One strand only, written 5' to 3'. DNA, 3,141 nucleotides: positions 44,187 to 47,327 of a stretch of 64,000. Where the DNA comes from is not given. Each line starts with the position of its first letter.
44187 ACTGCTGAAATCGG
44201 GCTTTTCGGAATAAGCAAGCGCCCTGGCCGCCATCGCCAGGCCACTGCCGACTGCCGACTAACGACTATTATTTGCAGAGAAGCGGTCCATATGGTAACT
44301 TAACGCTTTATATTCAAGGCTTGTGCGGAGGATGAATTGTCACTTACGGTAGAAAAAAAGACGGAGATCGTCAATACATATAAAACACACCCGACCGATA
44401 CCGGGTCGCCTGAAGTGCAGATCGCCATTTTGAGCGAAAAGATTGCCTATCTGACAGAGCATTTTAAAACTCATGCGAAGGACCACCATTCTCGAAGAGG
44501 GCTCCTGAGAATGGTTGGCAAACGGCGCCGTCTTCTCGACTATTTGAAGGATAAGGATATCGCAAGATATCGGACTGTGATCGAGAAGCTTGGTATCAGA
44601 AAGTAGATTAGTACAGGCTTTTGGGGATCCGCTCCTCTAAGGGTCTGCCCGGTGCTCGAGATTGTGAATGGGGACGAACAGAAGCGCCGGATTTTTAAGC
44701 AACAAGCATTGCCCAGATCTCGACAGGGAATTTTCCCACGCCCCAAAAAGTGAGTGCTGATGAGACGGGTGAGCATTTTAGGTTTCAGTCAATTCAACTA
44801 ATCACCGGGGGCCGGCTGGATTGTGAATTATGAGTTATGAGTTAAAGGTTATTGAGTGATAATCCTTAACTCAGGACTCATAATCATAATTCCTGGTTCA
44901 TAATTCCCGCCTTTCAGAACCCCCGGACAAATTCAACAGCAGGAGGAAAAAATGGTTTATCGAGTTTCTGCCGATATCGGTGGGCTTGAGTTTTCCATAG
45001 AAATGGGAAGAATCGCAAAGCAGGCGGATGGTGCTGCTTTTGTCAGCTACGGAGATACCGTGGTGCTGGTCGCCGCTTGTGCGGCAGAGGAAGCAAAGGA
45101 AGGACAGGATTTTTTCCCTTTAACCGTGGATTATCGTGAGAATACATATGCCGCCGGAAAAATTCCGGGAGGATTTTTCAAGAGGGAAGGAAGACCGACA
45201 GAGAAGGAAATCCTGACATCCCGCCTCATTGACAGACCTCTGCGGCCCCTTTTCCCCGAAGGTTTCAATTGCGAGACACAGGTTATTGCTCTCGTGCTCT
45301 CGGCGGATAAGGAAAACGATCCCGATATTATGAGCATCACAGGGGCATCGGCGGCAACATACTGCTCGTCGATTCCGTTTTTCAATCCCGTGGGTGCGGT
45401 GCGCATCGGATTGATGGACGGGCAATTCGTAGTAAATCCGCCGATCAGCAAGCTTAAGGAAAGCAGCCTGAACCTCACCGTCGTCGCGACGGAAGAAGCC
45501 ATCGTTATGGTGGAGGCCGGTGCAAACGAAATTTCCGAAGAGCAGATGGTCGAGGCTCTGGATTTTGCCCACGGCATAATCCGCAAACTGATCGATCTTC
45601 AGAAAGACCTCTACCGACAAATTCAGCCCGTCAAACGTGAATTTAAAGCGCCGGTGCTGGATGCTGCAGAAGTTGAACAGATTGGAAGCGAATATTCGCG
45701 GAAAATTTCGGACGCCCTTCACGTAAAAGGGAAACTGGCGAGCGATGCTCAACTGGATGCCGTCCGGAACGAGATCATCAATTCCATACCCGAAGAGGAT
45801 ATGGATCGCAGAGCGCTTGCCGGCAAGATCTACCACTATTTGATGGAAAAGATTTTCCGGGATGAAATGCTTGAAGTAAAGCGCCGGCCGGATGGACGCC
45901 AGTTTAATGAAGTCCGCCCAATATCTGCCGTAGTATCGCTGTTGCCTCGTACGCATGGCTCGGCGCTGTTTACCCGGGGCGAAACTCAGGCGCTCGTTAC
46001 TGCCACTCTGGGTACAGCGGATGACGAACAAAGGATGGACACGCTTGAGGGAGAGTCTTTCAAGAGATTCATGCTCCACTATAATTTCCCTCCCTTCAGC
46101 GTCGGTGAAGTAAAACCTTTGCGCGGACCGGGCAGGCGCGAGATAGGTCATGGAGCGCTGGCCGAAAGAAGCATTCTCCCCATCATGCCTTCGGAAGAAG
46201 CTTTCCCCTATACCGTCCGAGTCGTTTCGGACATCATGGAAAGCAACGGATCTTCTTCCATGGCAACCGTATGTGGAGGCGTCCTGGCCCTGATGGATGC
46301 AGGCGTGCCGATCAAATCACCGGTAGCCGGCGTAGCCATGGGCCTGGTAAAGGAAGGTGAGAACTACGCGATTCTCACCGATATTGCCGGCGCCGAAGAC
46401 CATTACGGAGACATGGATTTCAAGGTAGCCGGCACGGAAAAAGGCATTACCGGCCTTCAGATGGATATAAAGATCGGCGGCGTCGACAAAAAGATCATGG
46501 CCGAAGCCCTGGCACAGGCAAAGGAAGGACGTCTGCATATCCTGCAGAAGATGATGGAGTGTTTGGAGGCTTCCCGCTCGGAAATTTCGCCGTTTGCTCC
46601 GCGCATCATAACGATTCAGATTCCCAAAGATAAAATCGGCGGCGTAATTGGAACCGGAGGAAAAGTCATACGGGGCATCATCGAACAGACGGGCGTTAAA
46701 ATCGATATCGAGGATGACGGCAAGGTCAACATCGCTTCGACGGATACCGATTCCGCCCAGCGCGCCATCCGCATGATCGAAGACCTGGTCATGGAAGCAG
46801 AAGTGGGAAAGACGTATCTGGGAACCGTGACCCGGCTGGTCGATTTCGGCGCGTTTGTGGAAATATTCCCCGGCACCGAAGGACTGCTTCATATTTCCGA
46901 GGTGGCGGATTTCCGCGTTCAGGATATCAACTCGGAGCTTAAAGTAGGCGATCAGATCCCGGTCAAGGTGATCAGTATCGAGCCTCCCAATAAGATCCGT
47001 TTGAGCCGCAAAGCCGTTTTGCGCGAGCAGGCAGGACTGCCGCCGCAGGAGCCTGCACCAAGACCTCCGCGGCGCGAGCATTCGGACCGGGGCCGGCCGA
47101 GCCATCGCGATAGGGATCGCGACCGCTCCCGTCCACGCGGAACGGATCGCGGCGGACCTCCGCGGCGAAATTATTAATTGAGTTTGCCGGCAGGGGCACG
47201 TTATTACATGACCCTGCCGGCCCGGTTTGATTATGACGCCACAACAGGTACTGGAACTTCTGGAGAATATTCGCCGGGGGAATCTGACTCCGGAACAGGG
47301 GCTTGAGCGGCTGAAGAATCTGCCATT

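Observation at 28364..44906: Same hairpin layout in five intergenic gaps, each built from a different 7-nt tandem repeat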

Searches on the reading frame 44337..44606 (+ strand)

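Call 12: search_protein_families(library=pfam, proteins=[window:44337-44606:+])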
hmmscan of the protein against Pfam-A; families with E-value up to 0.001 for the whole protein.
window:44337-44606:+ (89 aa): 1 family
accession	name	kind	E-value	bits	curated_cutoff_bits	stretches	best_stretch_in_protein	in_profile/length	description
PF00312.27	Ribosomal_S15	-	7e-39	132.3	31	1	8-88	1-81/81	Ribosomal protein S15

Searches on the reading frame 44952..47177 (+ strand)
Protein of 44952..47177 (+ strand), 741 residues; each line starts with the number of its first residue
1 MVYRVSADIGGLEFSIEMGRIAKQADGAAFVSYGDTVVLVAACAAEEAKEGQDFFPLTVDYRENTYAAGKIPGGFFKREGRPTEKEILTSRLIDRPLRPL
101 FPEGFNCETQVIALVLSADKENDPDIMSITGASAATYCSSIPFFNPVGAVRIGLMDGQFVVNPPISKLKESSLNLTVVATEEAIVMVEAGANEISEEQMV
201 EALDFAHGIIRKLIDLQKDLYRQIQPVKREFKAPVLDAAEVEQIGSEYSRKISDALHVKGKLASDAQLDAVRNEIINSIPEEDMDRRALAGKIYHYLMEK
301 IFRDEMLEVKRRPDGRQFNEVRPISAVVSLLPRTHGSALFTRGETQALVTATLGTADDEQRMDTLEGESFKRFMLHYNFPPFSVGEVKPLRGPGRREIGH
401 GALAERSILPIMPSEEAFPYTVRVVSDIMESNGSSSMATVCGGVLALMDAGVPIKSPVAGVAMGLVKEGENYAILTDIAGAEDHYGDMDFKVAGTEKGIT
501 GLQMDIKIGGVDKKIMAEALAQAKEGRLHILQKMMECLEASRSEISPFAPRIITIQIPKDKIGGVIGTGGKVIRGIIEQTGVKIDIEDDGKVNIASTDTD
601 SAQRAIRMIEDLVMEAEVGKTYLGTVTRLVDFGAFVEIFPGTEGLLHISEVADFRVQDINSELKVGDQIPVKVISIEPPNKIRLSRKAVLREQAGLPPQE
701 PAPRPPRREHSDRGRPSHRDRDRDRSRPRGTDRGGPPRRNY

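Call 12: search_protein_families(library=pfam, proteins=[window:44952-47177:+])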
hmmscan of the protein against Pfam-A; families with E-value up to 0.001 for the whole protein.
window:44952-47177:+ (741 aa): 5 families
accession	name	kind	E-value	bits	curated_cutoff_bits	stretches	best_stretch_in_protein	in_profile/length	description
PF01138.27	RNase_PH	-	7.4e-60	201.5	25.5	2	14-142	5-130/130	3' exoribonuclease family, domain 1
PF03725.20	RNase_PH_C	-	7.7e-23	80.7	20.8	2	145-207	1-65/67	3' exoribonuclease family, domain 2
PF00575.29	S1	-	2.7e-18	66.5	22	1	616-687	2-74/74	S1 RNA binding domain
PF00013.35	KH_1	-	8.4e-12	45.1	21.5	1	553-611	2-66/66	KH domain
PF03726.19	PNPase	-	3.1e-10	40.8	24.6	1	242-317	4-81/81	Polyribonucleotide nucleotidyltransferase, RNA binding domain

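Call 24: find_encoding_contigs(protein=window:44952-47177:+, flank=10000, max_places=6)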
Protein window:44952-47177:+ (741 aa): no gene with exactly this product is on record in the collection.

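Call 26: find_related_loci(query=window:44952-47177:+, collection=genome_contigs, flank=10000)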
Query window:44952-47177:+ (741 aa) in genome_contigs; peptide patterns used: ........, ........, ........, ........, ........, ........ (x = any residue, [..] = any of these).
600 stretches matched a pattern (row limit reached: there are more); 598 encode a relative of the query (tblastn E <= 1e-3); the best 80 are kept; 80 distinct loci.
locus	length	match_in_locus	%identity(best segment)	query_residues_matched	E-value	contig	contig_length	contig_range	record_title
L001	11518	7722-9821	81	1-700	0e+0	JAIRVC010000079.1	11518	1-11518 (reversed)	MAG: Acidobacteriota bacterium isolate Ehx436_bin31 k119_1251309, whole genome shotgun sequence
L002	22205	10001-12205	79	1-733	0e+0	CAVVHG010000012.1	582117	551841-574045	MAG: uncultured Acidobacteriota bacterium isolate MFD02979.bin.1.139 genome assembly, contig: contig_73450, whole genome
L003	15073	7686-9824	80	1-713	0e+0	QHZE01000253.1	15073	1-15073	MAG: Acidobacteria bacterium isolate gp18 AA62 14_1009_13_30cm_scaffold_2643_curated, whole genome shotgun sequence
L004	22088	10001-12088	65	1-696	0e+0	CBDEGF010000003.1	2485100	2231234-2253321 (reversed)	MAG: Candidatus Marinacidobacterales bacterium isolate c082ba49-c445-4dc2-813e-242f56799b7a genome assembly, contig: con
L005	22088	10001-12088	63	1-696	0e+0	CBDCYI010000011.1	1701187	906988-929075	MAG: Candidatus Marinacidobacterales bacterium isolate b59a947e-d931-455a-aa23-38fe8c6b6c4e genome assembly, contig: con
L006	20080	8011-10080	65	4-693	0e+0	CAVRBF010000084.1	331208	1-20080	MAG: uncultured Acidobacteriota bacterium isolate MFD04492.bin.2.4 genome assembly, contig: contig_9168, whole genome sh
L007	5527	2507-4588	64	1-693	0e+0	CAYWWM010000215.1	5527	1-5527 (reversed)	MAG TPA_asm: uncultured Solibacteraceae bacterium isolate binchicken_co21_454 genome assembly, contig: NODE_18581_length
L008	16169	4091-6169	63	1-693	0e+0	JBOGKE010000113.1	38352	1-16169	MAG: Terriglobia bacterium isolate TC-S_metawrap_bin.145 k127_869456, whole genome shotgun sequence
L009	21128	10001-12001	66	27-693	0e+0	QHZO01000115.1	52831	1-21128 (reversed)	MAG: Acidobacteria bacterium isolate gp13 AA73 14_0903_13_30cm_scaffold_1626684_curated, whole genome shotgun sequence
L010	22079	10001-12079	63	2-693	0e+0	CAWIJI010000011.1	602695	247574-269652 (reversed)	MAG: uncultured Acidobacteriota bacterium isolate MFD04944.bin.2.38 genome assembly, contig: contig_49118, whole genome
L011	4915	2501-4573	63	4-693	0e+0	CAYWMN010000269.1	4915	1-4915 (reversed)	MAG TPA_asm: uncultured Acidobacteriota bacterium isolate binchicken_co150_531 genome assembly, contig: NODE_52543_lengt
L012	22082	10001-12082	63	1-693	0e+0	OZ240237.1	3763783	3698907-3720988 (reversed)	MAG: Terriglobia bacterium isolate a4d45df8-9476-426c-84f8-ed4c4d5b1ce7 genome assembly, chromosome: 1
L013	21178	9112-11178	61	5-693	0e+0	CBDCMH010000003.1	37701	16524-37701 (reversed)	MAG: Acidobacteriota bacterium isolate 99e78491-333d-4f3c-847c-d3cb7a8c2079 genome assembly, contig: contig_3, whole gen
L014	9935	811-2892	61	1-693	0e+0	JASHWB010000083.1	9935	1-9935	MAG: Candidatus Acidiferrales bacterium isolate JOPF220 JOPF_AWAY_contig_256202, whole genome shotgun sequence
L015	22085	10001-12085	63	1-693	0e+0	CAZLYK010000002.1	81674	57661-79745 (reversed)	MAG TPA_asm: uncultured Heliobacteriaceae bacterium isolate SRP173033_co3_4 genome assembly, contig: NODE_219_length_816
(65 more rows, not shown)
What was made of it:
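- Checked: The best PNPase matches are Acidobacteriota MAGs at about 80% identity (call 26).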
